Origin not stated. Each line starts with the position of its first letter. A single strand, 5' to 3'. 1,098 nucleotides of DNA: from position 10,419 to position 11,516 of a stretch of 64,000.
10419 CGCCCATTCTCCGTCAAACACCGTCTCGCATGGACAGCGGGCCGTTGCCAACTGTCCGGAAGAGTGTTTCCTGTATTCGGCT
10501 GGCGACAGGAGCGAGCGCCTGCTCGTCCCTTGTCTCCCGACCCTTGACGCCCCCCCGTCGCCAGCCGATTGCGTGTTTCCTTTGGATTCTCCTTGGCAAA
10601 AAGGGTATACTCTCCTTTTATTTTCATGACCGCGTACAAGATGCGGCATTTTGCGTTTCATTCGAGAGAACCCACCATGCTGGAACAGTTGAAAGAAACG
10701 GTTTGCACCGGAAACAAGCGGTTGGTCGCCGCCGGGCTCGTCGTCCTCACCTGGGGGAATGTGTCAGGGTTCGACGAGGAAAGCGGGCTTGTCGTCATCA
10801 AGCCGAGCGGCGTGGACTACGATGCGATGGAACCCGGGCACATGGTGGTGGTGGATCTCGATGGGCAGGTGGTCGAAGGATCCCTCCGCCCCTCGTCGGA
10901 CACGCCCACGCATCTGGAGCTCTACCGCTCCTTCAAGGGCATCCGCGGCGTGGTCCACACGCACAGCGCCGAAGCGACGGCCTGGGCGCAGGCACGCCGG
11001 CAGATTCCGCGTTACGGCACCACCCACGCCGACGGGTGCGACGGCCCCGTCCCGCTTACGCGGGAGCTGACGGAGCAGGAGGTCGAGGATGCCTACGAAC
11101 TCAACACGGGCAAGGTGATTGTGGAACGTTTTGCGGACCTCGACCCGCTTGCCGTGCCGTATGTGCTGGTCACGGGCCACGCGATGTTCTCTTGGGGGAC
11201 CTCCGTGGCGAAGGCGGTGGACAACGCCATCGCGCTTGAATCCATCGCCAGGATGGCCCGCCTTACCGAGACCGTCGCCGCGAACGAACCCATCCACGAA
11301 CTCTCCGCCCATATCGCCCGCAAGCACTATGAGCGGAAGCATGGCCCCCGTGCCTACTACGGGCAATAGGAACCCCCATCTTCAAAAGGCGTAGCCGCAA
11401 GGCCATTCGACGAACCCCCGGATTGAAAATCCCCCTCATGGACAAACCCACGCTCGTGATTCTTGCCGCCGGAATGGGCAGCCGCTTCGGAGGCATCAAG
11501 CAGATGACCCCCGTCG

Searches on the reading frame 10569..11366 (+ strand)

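Call 49: search_protein_families(library=pfam, proteins=[window:10569-11366:+], max_evalue=0.001)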
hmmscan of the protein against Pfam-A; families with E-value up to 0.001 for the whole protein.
window:10569-11366:+ (266 aa): 1 family
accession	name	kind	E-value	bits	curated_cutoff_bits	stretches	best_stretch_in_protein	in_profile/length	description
PF00596.27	Aldolase_II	-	5.3e-45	154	22.2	1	44-230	2-182/183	Class II Aldolase and Adducin N-terminal domain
